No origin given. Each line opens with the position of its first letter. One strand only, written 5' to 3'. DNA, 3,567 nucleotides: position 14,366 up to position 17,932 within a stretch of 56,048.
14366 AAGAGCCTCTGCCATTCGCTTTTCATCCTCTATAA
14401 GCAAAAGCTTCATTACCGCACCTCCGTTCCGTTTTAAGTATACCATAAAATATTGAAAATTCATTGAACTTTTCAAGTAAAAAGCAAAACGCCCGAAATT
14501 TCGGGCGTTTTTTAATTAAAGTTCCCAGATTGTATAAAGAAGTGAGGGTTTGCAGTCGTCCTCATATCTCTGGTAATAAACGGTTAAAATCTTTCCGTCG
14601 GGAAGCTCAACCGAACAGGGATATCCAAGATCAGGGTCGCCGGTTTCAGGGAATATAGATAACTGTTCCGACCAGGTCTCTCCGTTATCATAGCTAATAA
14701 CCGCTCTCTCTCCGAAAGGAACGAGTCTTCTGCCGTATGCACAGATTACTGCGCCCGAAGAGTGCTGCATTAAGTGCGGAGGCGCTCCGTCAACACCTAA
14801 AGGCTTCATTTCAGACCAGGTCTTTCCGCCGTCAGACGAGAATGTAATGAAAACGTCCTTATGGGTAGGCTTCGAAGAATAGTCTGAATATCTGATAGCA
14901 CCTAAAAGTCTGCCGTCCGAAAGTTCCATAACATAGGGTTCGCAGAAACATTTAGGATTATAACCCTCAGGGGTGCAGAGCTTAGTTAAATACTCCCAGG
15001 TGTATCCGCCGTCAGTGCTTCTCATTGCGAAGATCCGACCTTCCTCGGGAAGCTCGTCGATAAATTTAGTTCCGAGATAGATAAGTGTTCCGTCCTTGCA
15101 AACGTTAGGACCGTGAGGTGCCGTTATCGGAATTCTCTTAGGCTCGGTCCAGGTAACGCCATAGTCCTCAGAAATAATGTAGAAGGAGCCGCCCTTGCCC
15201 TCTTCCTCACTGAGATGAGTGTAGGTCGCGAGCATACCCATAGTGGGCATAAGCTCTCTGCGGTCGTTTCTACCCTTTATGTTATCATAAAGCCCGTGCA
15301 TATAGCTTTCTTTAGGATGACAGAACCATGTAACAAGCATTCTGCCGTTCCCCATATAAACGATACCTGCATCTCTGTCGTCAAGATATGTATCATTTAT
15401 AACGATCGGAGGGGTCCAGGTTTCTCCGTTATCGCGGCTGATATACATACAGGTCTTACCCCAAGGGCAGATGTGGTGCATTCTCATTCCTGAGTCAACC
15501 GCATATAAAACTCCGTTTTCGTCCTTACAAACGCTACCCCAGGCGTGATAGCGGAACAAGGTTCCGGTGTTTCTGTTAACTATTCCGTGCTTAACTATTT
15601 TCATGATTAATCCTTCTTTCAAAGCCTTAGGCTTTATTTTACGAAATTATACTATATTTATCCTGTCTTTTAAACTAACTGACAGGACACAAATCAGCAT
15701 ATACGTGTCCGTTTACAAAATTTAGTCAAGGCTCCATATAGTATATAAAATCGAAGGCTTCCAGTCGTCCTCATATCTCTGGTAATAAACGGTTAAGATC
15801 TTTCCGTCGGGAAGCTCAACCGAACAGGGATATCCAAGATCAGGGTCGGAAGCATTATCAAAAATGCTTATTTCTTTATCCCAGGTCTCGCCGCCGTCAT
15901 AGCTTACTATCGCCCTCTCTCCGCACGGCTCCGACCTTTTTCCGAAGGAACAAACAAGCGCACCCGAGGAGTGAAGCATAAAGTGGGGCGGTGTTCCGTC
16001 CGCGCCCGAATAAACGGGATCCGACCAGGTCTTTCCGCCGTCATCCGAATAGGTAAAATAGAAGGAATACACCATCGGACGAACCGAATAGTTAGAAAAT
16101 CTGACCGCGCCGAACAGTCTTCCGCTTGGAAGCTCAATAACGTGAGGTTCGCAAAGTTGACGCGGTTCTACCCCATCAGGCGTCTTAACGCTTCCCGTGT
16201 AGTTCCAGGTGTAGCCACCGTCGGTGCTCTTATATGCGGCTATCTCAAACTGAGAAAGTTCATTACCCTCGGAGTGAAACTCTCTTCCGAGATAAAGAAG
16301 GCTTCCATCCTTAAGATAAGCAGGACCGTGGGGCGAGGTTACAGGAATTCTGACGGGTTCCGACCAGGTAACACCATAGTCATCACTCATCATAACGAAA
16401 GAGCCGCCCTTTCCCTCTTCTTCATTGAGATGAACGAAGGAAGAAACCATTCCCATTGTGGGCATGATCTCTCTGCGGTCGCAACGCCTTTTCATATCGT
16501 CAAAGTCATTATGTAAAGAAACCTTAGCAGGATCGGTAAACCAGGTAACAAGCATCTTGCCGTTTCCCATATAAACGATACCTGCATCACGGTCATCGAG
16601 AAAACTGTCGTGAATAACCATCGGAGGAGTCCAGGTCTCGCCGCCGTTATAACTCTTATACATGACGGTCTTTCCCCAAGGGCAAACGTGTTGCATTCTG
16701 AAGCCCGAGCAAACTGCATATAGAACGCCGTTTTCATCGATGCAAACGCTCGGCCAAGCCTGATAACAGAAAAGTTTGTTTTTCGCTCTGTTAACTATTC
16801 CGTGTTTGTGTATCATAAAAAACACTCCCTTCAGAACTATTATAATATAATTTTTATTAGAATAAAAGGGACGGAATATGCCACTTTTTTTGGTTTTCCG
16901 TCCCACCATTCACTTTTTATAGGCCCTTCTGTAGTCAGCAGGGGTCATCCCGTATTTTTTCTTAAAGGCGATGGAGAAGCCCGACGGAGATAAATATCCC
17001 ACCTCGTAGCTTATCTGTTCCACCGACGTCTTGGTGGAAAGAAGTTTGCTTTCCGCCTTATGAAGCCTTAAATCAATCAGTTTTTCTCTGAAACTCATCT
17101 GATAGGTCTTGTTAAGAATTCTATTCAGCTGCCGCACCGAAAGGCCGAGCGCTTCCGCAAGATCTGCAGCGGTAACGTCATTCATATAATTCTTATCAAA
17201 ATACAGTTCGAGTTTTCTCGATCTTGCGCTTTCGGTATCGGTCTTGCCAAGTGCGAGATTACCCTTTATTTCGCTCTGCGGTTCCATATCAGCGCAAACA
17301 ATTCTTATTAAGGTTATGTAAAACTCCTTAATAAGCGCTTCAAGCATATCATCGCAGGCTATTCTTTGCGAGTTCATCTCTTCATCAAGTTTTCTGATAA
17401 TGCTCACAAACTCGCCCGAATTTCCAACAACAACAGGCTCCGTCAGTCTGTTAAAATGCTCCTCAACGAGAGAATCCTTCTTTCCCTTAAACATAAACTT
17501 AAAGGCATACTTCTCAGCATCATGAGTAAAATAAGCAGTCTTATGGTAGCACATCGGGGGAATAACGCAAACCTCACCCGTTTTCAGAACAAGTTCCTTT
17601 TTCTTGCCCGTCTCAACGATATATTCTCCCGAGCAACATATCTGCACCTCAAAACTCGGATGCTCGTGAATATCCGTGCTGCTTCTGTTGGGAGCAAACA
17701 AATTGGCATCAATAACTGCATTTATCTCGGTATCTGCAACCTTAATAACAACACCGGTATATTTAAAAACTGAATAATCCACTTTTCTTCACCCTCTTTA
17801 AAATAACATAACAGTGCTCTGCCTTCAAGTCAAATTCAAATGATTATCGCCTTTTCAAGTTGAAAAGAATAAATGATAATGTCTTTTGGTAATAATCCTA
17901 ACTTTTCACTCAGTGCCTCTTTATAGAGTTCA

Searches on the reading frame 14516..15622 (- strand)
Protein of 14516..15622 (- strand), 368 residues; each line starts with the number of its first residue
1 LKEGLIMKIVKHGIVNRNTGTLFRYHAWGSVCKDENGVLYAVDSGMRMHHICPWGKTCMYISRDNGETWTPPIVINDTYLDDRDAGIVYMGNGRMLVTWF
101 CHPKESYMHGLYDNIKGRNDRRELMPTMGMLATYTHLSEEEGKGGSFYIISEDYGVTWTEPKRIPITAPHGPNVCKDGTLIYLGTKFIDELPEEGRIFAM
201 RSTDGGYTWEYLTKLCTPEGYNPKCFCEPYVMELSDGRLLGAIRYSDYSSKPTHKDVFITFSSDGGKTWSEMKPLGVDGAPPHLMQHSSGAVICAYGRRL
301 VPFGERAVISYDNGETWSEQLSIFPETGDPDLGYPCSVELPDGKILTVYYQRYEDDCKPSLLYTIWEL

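Call 77: search_protein_families(library=pfam, proteins=[window:14516-15622:-], max_evalue=0.001)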
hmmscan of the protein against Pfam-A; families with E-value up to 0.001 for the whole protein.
window:14516-15622:- (368 aa): 5 families
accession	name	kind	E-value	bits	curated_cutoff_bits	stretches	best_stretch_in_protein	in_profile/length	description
PF13088.12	BNR_2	-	6.1e-18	65.6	31.4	1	145-345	79-275/277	BNR repeat-like domain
PF02012.26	BNR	-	5.8e-14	50.2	27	0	60-70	1-11/12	BNR/Asp-box repeat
PF24316.1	Tli3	-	1.8e-05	25.5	27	0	253-272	80-99/129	T6SS Tli3 immunity protein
PF15902.12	Sortilin-Vps10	-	7.7e-05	22.1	33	0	260-364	4-102/446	Sortilin, neurotensin receptor 3,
PF21471.3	Reelin_subrepeat-B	-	0.00067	19.9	27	0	250-283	53-77/127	Reelin subrepeat B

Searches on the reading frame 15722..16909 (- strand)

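Call 77: search_protein_families(library=pfam, proteins=[window:15722-16909:-], max_evalue=0.001)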
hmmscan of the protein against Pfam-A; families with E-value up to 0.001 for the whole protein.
window:15722-16909:- (395 aa): 3 families
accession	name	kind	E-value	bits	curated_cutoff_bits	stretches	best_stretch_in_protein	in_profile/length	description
PF13088.12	BNR_2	-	1.7e-16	60.8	31.4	1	172-371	84-275/277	BNR repeat-like domain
PF02012.26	BNR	-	2.1e-11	42.5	27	0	287-296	2-11/12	BNR/Asp-box repeat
PF24316.1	Tli3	-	1.5e-06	29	27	0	281-304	82-105/129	T6SS Tli3 immunity protein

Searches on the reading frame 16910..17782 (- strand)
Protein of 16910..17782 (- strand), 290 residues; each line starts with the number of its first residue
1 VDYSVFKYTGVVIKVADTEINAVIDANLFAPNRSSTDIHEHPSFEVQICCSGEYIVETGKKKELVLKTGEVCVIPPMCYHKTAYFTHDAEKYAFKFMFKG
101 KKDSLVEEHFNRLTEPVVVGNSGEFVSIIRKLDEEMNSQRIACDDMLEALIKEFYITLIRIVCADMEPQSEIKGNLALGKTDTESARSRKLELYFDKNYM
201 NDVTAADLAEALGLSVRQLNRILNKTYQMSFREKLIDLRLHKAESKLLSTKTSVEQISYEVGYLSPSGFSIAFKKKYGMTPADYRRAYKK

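Call 77: search_protein_families(library=pfam, proteins=[window:16910-17782:-], max_evalue=0.001)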
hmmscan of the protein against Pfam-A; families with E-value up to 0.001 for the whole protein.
window:16910-17782:- (290 aa): 4 families
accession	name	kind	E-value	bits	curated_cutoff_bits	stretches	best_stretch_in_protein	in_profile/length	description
PF12833.13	HTH_18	-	5.1e-23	81.6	33.6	1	208-286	1-79/80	Helix-turn-helix domain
PF00165.29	HTH_AraC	-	2.1e-15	56.8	26.6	1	248-286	2-42/42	Bacterial regulatory helix-turn-helix proteins, AraC family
PF07883.17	Cupin_2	-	5.5e-05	23.2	27.2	1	29-82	5-56/70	Cupin domain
PF02311.25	AraC_binding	-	0.00065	19.9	21.1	0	35-83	15-62/135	AraC-like ligand binding domain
